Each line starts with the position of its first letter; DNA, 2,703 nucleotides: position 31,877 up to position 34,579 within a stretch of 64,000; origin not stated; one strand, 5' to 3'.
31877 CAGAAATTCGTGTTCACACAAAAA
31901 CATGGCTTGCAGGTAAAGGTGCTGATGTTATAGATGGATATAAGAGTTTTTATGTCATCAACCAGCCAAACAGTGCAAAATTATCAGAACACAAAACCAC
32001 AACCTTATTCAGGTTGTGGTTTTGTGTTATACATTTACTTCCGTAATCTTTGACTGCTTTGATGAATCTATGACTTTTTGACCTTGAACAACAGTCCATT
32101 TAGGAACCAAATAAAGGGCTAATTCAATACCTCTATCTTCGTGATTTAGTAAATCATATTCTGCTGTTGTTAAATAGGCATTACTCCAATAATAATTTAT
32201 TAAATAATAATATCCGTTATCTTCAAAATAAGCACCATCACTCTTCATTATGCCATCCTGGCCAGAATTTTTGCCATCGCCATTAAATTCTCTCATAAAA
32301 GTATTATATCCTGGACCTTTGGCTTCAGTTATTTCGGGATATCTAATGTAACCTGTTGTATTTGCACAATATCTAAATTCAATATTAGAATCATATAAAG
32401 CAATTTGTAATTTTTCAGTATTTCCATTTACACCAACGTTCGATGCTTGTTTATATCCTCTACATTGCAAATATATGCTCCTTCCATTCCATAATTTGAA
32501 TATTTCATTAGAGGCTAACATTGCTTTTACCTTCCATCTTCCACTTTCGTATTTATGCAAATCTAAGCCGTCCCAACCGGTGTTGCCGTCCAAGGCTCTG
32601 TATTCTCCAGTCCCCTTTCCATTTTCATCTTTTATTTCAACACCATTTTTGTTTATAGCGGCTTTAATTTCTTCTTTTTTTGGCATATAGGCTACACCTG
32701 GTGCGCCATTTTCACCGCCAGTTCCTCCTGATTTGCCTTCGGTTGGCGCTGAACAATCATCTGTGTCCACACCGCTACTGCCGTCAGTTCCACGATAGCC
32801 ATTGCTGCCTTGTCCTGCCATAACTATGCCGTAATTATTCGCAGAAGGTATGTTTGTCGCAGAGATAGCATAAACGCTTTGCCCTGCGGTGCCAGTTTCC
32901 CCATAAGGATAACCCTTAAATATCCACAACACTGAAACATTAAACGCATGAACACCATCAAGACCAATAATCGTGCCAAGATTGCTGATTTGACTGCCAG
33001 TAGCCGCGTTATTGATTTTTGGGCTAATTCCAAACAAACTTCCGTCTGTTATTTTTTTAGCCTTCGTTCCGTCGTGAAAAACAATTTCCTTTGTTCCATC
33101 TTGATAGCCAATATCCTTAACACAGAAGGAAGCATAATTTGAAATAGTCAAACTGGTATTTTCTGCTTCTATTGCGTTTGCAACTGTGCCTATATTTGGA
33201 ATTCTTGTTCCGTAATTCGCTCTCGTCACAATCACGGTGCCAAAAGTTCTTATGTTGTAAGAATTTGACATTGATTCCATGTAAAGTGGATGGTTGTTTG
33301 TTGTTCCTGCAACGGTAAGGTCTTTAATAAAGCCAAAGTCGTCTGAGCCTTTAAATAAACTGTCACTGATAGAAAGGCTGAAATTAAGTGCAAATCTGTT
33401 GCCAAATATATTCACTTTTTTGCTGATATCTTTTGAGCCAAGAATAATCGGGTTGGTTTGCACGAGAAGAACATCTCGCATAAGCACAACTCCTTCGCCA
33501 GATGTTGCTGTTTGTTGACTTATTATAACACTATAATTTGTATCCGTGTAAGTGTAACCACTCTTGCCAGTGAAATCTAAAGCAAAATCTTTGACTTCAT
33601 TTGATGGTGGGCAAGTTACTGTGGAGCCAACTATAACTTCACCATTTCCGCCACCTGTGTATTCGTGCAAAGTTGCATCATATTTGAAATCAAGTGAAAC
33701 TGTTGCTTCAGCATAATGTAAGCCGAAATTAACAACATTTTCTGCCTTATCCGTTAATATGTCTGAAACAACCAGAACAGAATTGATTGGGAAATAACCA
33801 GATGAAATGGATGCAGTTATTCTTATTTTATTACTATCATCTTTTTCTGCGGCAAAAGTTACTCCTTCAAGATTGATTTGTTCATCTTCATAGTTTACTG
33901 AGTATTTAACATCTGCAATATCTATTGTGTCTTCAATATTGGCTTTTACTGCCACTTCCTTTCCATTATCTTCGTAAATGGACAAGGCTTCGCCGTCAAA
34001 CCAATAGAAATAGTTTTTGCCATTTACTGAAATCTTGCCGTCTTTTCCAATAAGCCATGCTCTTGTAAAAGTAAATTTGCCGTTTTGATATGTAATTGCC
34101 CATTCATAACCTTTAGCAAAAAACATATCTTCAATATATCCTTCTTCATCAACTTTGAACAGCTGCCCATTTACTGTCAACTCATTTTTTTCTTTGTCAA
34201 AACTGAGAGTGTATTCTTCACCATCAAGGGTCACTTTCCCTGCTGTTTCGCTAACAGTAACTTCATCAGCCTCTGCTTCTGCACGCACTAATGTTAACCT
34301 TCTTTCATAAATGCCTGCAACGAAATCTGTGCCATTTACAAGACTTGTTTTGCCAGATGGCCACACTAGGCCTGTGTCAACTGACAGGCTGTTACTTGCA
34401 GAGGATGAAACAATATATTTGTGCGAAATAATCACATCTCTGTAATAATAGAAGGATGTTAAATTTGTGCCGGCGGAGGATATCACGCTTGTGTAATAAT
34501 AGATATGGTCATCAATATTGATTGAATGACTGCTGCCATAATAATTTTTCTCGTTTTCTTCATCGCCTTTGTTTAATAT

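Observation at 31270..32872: Candidate intragenic inverton that would swap the C-terminal tip of the 6400-aa lipoprotein (Mu G-segment / shufflon-like topology)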

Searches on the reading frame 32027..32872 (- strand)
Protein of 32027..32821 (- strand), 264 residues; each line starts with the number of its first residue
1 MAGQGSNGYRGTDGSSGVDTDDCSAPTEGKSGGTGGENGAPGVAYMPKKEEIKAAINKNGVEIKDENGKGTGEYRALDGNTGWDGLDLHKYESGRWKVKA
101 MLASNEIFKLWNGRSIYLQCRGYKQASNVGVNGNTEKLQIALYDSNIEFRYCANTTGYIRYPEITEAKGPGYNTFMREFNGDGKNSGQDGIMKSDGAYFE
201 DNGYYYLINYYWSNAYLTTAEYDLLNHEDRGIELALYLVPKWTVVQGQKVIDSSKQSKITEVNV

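Call 19: find_encoding_contigs(protein=window:32027-32821:-, flank=10000, max_places=10)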
Protein window:32027-32821:- (264 aa): no gene with exactly this product is on record in the collection.

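Call 23: find_related_loci(query=A1, collection=metagenome_contigs, flank=10000)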
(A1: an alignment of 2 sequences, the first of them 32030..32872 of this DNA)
Query A1 (281 aa) in metagenome_contigs; peptide patterns used: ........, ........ (x = any residue, [..] = any of these).
106 stretches matched a pattern; 2 encode a relative of the query (tblastn E <= 1e-3); 1 distinct loci.
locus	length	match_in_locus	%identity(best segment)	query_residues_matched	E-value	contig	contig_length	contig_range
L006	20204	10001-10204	56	1-68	9e-11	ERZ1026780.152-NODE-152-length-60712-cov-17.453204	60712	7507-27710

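Call 44: find_homologous_proteins(query=L006:10721-11407:-, max_evalue=0.001)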
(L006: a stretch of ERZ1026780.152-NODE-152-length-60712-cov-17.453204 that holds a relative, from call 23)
Query L006:10721-11407:- (229 aa): 11 proteins with E <= 0.001 among 217 candidates.
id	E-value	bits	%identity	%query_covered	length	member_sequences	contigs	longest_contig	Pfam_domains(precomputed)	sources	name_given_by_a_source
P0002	4.8e-151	519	100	100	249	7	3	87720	-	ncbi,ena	-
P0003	2.3e-94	334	92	70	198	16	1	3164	-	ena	-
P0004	1.5e-67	246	56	99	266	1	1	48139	-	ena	-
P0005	2.5e-20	91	34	98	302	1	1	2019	-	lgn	-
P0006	4.4e-18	84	68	28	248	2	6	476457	-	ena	-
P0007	4.8e-13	68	51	42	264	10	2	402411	-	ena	-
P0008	1.3e-12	66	62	28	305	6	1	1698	-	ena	-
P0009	5.7e-11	61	48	43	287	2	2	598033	-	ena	-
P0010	1.1e-9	57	47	43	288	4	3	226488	-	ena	-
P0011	2.7e-9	55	52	40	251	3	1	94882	-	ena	-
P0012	3.4e-5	42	42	39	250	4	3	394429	-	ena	-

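Call 46: find_encoding_contigs(protein=P0006, flank=10000, max_places=6)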
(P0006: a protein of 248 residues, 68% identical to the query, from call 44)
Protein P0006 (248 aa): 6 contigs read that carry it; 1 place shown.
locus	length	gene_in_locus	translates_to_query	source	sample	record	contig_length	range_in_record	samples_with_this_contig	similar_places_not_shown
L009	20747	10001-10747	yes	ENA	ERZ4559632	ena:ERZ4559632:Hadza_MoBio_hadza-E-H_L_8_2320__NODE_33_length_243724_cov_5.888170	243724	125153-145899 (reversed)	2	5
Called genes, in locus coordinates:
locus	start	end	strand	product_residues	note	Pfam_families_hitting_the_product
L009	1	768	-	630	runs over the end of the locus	-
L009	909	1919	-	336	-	PF00089:Trypsin, PF13365:Trypsin_2, PF13180:PDZ_2, PF17820:PDZ_6 (weak)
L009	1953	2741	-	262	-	PF00753:Lactamase_B, PF23023:Anti-Pycsar_Apyc1, PF12706:Lactamase_B_2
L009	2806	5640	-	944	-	PF00005:ABC_tran (faint), PF02463:SMC_N (faint), PF13555:AAA_29 (faint), PF20703:nSTAND1 (faint), PF17760:UvrA_inter, PF17755:UvrA_DNA-bind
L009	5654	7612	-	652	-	PF00270:DEAD (faint), PF04851:ResIII, PF17757:UvrB_inter, PF27431:UvrB_3rd, PF00271:Helicase_C, PF12344:UvrB, PF02151:UVR (weak)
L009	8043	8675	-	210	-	-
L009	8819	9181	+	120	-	-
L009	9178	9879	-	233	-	PF14520:HHH_5 (weak), PF04002:RadC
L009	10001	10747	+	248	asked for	-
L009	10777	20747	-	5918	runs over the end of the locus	-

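Call 49: find_encoding_contigs(protein=P0009, flank=10000, max_places=4)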
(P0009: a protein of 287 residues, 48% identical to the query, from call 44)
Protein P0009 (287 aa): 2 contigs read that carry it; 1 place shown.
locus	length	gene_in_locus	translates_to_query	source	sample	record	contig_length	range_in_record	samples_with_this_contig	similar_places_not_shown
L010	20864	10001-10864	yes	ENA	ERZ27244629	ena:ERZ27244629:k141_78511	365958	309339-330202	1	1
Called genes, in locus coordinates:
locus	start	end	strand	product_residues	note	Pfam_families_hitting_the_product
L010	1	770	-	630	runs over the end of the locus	-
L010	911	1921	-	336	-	PF00089:Trypsin, PF13365:Trypsin_2, PF13180:PDZ_2, PF17820:PDZ_6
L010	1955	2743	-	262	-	PF00753:Lactamase_B, PF23023:Anti-Pycsar_Apyc1, PF12706:Lactamase_B_2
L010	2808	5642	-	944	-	PF00005:ABC_tran (faint), PF02463:SMC_N (faint), PF13555:AAA_29 (faint), PF20703:nSTAND1 (faint), PF17760:UvrA_inter, PF17755:UvrA_DNA-bind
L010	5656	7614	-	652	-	PF00270:DEAD (faint), PF04851:ResIII, PF17757:UvrB_inter, PF27431:UvrB_3rd, PF00271:Helicase_C, PF12344:UvrB, PF02151:UVR (weak)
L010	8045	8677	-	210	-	-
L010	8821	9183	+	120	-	-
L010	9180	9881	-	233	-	PF14520:HHH_5 (weak), PF04002:RadC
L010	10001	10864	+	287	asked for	-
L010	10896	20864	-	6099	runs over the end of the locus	-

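Call 50: find_encoding_contigs(protein=P0007, flank=10000, max_places=4)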
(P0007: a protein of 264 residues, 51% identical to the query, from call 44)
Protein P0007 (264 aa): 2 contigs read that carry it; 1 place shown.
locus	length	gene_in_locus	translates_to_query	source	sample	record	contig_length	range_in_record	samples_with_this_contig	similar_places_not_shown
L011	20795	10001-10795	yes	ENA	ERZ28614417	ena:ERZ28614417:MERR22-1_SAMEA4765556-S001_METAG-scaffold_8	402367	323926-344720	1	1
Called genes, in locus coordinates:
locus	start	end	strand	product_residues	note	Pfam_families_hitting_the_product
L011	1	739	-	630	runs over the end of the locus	-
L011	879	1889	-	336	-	PF00089:Trypsin, PF13365:Trypsin_2, PF13180:PDZ_2, PF17820:PDZ_6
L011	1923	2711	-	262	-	PF00753:Lactamase_B, PF23023:Anti-Pycsar_Apyc1, PF12706:Lactamase_B_2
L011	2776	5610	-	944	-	PF00005:ABC_tran (faint), PF02463:SMC_N (faint), PF13555:AAA_29 (faint), PF20703:nSTAND1 (faint), PF17760:UvrA_inter, PF17755:UvrA_DNA-bind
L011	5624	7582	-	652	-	PF00270:DEAD (faint), PF04851:ResIII, PF17757:UvrB_inter, PF27431:UvrB_3rd, PF00271:Helicase_C, PF12344:UvrB, PF02151:UVR (weak)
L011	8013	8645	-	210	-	-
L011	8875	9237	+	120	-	-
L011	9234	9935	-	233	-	PF14520:HHH_5 (weak), PF04002:RadC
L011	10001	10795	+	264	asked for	-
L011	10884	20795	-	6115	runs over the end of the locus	-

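Call 51: find_encoding_contigs(protein=P0012, flank=10000, max_places=4)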
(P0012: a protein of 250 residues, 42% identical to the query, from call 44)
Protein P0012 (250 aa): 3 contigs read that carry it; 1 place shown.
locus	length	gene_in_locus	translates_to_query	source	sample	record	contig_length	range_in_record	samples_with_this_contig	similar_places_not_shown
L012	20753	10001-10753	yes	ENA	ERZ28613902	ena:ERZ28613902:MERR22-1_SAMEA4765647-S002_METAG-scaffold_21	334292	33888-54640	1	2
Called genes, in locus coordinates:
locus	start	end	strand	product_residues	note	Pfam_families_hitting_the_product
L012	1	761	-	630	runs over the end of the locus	-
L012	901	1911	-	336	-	PF00089:Trypsin, PF13365:Trypsin_2, PF13180:PDZ_2, PF17820:PDZ_6 (weak)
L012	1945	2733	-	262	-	PF00753:Lactamase_B, PF23023:Anti-Pycsar_Apyc1, PF12706:Lactamase_B_2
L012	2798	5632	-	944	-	PF00005:ABC_tran (faint), PF02463:SMC_N (faint), PF13555:AAA_29 (faint), PF20703:nSTAND1 (faint), PF17760:UvrA_inter, PF17755:UvrA_DNA-bind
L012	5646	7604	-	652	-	PF00270:DEAD (faint), PF04851:ResIII, PF17757:UvrB_inter, PF27431:UvrB_3rd, PF00271:Helicase_C, PF12344:UvrB, PF02151:UVR (weak)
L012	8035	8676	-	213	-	-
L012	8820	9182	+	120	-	-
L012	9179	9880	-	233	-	PF14520:HHH_5 (weak), PF04002:RadC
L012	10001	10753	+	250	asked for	-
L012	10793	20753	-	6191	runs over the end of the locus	-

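Call 56: find_homologous_proteins(query=A3, max_evalue=0.001)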
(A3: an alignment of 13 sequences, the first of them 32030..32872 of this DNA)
Query A3 (13 sequences) (281 aa, profile of the alignment): 13 proteins with E <= 0.001 among 8000 candidates.
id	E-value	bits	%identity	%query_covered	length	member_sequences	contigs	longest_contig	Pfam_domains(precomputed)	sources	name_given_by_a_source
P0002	9.5e-90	320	41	51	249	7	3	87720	-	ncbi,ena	-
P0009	2.0e-83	299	35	44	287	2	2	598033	-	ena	-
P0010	6.4e-83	297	37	38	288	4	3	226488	-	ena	-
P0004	1.9e-82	296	45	38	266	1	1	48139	-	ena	-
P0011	2.3e-80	289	43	38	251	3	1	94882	-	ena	-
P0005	2.2e-78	282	63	16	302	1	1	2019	-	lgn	-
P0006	3.2e-78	282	55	23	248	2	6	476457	-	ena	-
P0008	8.7e-74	267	73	5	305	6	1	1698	-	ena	-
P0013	1.3e-71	260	38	38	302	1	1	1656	-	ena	-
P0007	5.1e-66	242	36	38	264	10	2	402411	-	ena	-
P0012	4.3e-61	226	35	42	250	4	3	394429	-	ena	-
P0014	7.1e-48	182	100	100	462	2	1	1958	-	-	-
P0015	4.6e-6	45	46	5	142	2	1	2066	-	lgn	-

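Call 58: find_encoding_contigs(protein=P0014, flank=10000, max_places=10)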
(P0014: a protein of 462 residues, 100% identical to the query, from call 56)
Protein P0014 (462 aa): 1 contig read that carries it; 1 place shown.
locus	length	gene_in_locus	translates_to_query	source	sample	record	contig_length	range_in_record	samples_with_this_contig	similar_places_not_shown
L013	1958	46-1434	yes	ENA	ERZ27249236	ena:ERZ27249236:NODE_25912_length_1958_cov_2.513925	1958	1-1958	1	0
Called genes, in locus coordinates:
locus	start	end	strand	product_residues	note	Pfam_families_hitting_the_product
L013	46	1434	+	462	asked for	-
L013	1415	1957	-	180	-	?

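Call 73: predict_structure(alignment_id=A3)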
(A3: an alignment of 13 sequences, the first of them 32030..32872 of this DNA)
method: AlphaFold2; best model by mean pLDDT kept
length: 281 residues; sequences in the alignment: 13
mean_pLDDT: 37.0   pTM: 0.19
mean pLDDT of the five models: 37.0, 34.6, 33.2, 32.9, 32.1
residues with pLDDT >= 90: 0; 70-90: 11; 50-70: 18; < 50: 252
segments of 3 or more residues with pLDDT < 50: 1-30, 51-77, 93-281
pLDDT, mean of each block of 10 residues (from residue 1): 35 37 42 54 50 40 33 51 77 46 32 29 36 37 31 36 36 35 33 32 30 32 29 25 30 29 33 30 28
secondary structure, 60 per line:
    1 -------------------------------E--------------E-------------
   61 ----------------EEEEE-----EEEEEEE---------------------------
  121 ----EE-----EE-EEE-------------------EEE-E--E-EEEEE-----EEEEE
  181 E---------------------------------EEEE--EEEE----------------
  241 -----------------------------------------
elements in order: E77-81 E87-93 E135-137 E157-159 E166-170 E176-181 E215-218 E221-224

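Call 75: find_encoding_contigs(protein=P0002, flank=10000, max_places=6)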
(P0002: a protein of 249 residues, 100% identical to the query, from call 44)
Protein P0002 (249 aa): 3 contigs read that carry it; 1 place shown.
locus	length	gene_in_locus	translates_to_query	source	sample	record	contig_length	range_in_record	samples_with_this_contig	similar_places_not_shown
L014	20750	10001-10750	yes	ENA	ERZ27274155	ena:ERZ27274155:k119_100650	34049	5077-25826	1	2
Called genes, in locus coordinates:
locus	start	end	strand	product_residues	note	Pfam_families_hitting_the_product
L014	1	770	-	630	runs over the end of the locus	-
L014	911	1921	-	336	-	PF00089:Trypsin, PF13365:Trypsin_2, PF13180:PDZ_2, PF17820:PDZ_6 (weak)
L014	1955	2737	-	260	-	PF00753:Lactamase_B, PF23023:Anti-Pycsar_Apyc1, PF12706:Lactamase_B_2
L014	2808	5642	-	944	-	PF00005:ABC_tran (faint), PF02463:SMC_N (faint), PF13555:AAA_29 (faint), PF20703:nSTAND1 (faint), PF17760:UvrA_inter, PF17755:UvrA_DNA-bind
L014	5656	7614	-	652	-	PF00270:DEAD (faint), PF04851:ResIII, PF17757:UvrB_inter, PF27431:UvrB_3rd, PF00271:Helicase_C, PF12344:UvrB, PF02151:UVR (weak)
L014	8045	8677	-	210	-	-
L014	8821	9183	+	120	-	-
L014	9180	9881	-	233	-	PF14520:HHH_5 (weak), PF04002:RadC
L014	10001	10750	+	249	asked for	-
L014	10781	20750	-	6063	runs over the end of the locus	?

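Call 76: find_encoding_contigs(protein=P0011, flank=10000, max_places=4)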
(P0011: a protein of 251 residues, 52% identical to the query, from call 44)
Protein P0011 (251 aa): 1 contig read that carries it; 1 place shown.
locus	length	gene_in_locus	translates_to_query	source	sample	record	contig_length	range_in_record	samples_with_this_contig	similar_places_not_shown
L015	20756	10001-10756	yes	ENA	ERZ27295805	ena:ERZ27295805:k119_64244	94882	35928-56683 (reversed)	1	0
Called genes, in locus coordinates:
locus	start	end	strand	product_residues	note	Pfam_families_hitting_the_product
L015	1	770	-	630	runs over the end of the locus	-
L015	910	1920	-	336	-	PF00089:Trypsin, PF13365:Trypsin_2, PF13180:PDZ_2, PF17820:PDZ_6 (weak)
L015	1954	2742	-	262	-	PF00753:Lactamase_B, PF23023:Anti-Pycsar_Apyc1, PF12706:Lactamase_B_2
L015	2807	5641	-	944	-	PF00005:ABC_tran (faint), PF02463:SMC_N (faint), PF13555:AAA_29 (faint), PF20703:nSTAND1 (faint), PF17760:UvrA_inter, PF17755:UvrA_DNA-bind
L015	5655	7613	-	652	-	PF00270:DEAD (faint), PF04851:ResIII, PF17757:UvrB_inter, PF27431:UvrB_3rd, PF00271:Helicase_C, PF12344:UvrB, PF02151:UVR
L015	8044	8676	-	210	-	-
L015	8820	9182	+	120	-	-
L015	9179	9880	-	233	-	PF14520:HHH_5 (weak), PF04002:RadC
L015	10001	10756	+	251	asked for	-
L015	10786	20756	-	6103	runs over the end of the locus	-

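Call 82: search_protein_representatives(alignment_id=A3)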
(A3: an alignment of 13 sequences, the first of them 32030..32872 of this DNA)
Query: 13 sequences, 276 profile positions. Proteins with E-value up to 0.001 (for the whole library): 31; up to 1e-10: 23; up to 1e-30: 10. The best 31 are listed.
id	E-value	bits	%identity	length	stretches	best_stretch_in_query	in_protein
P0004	6.1e-83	295.6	-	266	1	1-264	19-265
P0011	7.4e-81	288.8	-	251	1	1-265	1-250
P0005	6.9e-79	282.3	-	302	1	7-275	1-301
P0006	1.0e-78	281.8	-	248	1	1-265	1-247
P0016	1.8e-68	248.2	-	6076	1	21-264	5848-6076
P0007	1.6e-66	241.7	-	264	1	1-265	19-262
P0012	1.4e-61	225.6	-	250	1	1-266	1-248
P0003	1.6e-53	199.1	-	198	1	68-264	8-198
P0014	2.3e-48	182.2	-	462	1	19-237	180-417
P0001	1.5e-45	173.0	-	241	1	38-264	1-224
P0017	9.8e-29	117.8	-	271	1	20-227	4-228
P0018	2.2e-27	113.4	-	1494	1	21-272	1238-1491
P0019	2.2e-24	103.6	-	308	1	19-160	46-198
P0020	8.8e-23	98.3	-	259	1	27-186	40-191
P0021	8.1e-20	88.6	-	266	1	22-140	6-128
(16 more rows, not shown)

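Call 92: find_encoding_contigs(protein=P0003, flank=5000, max_places=3)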
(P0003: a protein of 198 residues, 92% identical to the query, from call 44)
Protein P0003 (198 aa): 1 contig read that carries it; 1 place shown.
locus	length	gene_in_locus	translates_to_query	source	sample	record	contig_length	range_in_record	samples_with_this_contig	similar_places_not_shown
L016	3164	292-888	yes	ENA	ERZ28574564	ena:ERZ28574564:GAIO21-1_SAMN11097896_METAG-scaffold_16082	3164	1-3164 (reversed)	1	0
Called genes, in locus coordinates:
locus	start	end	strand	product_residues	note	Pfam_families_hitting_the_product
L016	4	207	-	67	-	-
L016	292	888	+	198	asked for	-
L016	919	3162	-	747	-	?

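Call 96: find_encoding_contigs(protein=P0004, flank=10000, max_places=3)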
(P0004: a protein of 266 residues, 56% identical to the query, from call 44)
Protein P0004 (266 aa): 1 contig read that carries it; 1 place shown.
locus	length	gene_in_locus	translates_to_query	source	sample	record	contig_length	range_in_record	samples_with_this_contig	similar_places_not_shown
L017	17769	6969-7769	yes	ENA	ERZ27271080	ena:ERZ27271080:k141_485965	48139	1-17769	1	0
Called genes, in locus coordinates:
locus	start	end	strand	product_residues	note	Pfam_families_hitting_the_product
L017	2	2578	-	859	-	?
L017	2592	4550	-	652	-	PF00270:DEAD (faint), PF04851:ResIII, PF17757:UvrB_inter, PF27431:UvrB_3rd, PF00271:Helicase_C, PF12344:UvrB, PF02151:UVR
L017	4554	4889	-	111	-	-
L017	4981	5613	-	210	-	-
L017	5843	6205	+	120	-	-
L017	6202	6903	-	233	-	PF14520:HHH_5 (weak), PF04002:RadC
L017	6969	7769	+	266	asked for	-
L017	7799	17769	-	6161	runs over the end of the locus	-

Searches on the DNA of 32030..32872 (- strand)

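Call 80: search_rna_families(source=L006, start=11300, end=11650, threshold=evalue, max_evalue=1)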
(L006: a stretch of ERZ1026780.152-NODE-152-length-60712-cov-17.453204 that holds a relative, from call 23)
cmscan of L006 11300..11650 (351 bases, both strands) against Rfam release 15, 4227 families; matches with E-value up to 1: 1.
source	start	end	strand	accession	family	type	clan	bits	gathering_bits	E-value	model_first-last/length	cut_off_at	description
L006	11328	11457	+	RF02556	snaR-A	Gene; sRNA;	-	16.5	98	0.71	1-115/115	no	snaR-A sRNA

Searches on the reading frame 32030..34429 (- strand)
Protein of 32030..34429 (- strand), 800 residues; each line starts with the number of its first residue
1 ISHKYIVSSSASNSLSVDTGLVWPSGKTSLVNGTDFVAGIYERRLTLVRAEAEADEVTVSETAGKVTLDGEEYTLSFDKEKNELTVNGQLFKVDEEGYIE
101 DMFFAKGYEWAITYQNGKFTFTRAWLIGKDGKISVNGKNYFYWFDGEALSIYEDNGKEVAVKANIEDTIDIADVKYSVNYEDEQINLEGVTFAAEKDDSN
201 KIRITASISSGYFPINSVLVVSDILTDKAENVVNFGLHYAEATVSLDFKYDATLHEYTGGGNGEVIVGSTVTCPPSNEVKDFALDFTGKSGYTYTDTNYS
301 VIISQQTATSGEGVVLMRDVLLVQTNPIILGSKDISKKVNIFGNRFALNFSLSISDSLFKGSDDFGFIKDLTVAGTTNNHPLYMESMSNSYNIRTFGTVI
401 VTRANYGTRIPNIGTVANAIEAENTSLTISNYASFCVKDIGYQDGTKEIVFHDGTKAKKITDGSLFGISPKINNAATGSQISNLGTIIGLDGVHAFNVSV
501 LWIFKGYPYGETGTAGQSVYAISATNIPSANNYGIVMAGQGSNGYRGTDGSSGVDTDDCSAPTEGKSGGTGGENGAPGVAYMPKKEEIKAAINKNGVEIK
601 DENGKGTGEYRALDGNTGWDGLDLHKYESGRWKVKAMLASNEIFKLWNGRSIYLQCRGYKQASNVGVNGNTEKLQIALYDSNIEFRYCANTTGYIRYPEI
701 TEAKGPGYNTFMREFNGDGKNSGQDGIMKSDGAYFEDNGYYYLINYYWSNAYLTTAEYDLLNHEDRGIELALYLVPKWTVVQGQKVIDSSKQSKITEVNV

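Call 18: find_related_loci(query=window:32030-34429:-, collection=genome_contigs, flank=10000)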
Query window:32030-34429:- (800 aa) in genome_contigs; peptide patterns used: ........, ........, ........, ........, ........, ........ (x = any residue, [..] = any of these).
42 stretches matched a pattern, but none encodes a relative of the query by tblastn (E <= 1e-3).
